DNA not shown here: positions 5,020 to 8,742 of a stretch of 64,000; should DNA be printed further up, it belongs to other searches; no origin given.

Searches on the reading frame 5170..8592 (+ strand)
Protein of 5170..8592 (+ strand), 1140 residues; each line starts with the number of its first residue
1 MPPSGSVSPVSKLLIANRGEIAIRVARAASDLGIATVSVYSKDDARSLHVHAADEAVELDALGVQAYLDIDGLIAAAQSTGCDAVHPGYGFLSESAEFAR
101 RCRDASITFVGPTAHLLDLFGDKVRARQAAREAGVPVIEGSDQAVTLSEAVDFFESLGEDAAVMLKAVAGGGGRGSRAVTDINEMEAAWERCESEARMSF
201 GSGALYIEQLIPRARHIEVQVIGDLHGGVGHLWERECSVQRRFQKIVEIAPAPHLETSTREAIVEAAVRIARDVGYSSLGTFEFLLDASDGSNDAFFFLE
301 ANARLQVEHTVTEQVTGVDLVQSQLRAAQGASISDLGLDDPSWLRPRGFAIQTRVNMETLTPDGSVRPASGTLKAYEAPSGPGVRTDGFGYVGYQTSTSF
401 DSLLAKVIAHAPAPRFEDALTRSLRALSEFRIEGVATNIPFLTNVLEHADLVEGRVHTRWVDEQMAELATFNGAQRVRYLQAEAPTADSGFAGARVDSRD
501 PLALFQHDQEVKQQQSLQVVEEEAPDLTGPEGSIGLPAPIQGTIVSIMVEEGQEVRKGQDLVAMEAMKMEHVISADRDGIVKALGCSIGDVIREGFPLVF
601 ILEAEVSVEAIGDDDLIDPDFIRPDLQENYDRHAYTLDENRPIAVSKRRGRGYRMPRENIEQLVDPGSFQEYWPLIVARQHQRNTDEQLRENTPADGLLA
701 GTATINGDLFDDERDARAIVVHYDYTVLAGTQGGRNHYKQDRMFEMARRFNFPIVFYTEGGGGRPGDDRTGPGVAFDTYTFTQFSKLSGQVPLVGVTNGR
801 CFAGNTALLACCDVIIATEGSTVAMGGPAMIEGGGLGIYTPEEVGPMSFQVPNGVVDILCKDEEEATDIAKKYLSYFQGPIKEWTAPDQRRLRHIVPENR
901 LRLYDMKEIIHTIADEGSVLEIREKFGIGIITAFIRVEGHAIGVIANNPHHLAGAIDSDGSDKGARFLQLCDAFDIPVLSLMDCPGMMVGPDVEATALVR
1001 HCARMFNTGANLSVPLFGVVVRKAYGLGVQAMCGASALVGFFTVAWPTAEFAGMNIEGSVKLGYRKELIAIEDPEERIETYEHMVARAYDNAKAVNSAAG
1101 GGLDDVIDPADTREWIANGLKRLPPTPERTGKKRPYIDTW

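Call 4: search_protein_families(library=pfam, proteins=[window:5170-8592:+], max_evalue=0.1)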
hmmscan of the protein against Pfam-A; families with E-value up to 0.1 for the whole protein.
window:5170-8592:+ (1140 aa): 13 families
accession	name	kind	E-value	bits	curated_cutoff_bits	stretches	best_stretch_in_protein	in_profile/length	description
PF01039.27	Carboxyl_trans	-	4.2e-75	253.7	22.3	1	649-1121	3-476/493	Carboxyl transferase domain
PF02786.22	CPSase_L_D2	-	5.1e-58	196.5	19.8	1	122-334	1-209/211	Carbamoyl-phosphate synthase L chain, ATP binding domain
PF00289.28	Biotin_carb_N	-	5.4e-41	139.9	25.5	1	10-116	2-109/110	Biotin carboxylase, N-terminal domain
PF02785.25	Biotin_carb_C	-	1.1e-29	103.2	32.4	1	352-462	1-107/108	Biotin carboxylase C-terminal domain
PF00364.28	Biotin_lipoyl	-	5.9e-13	48.9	22.1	1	538-600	5-72/73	Biotin-requiring enzyme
PF03255.19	ACCA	-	1.1e-07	31.8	23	1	951-1023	123-195/310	Acetyl co-enzyme A carboxylase carboxyltransferase-like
PF02222.28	ATP-grasp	-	2.1e-06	28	27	1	144-286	16-149/179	ATP-grasp domain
PF13533.13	Biotin_lipoyl_2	-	0.00088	19.5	29.8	1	538-559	5-26/32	Biotin-lipoyl like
PF19830.4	DUF6311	-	0.012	15.8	27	1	996-1077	181-264/303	Family of unknown function (DUF6311)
PF16576.10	HlyD_D23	-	0.022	14.5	30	0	533-565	108-140/214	Barrel-sandwich domain of CusB or HlyD membrane-fusion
PF13437.12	HlyD_3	-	0.043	15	22.2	0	538-564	4-30/106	HlyD family secretion protein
PF09891.15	DUF2118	-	0.045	14.1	20.5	1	530-581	76-128/149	Uncharacterized protein conserved in archaea (DUF2118)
PF00378.25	ECH_1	-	0.095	12.5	27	0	788-822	86-120/251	Enoyl-CoA hydratase/isomerase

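Call 5: search_protein_families(library=ncbifam, proteins=[window:5170-8592:+], max_evalue=0.1)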
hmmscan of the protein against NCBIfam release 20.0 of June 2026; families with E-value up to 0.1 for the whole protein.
window:5170-8592:+ (1140 aa): 47 families (the best 25 are shown)
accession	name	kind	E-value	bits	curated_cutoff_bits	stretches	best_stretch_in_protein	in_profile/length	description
NF009554.0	PRK12999.1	equivalog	2.7e-188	628.2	965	2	9-472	4-462/1147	pyruvate carboxylase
TIGR01235.1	pyruv_carbox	equivalog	5.1e-166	554.1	1114.45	2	12-465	1-452/1143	pyruvate carboxylase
NF006367.0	PRK08591.1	subfamily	6.5e-148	493.2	597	1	10-467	2-447/451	acetyl-CoA carboxylase biotin carboxylase subunit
TIGR02712.1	urea_carbox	equivalog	1.6e-147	493.1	1303.85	2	11-466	2-444/1201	urea carboxylase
NF005525.0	PRK07178.1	equivalog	1.6e-142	475.5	768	1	10-474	2-451/471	acetyl-CoA carboxylase biotin carboxylase subunit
TIGR00514.1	accC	equivalog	2.5e-139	465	626.5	1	11-466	3-446/449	acetyl-CoA carboxylase biotin carboxylase subunit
NF009471.0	PRK12833.1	equivalog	2.8e-138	461.4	686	1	8-469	3-452/467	acetyl-CoA carboxylase biotin carboxylase subunit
NF006406.0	PRK08654.1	equivalog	1.7e-137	458.9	739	1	11-466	3-444/499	acetyl-CoA carboxylase biotin carboxylase subunit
NF004085.0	PRK05586.1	equivalog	2.4e-129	432.2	723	1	11-466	3-446/448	acetyl-CoA carboxylase biotin carboxylase subunit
NF006287.0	PRK08463.1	equivalog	1.7e-125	419.5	775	1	10-469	2-449/479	acetyl-CoA carboxylase subunit A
NF006286.0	PRK08462.1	equivalog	1.4e-117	393.3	740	1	10-464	4-444/445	acetyl-CoA carboxylase biotin carboxylase subunit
TIGR01117.1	mmdA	subfamily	2.6e-75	254.2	998.8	1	644-1128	21-500/512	methylmalonyl-CoA decarboxylase subunit alpha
NF004173.0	PRK05641.1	equivalog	1.7e-13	51.4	199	1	536-599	87-150/153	putative acetyl-CoA carboxylase biotin carboxyl carrier protein subunit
NF006761.0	PRK09282.1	domain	1e-12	47.3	402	1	509-601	497-589/591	pyruvate carboxylase subunit B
NF005117.0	PRK06549.1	equivalog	1.2e-12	48.5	159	1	506-601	35-129/130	acetyl-CoA carboxylase biotin carboxyl carrier protein subunit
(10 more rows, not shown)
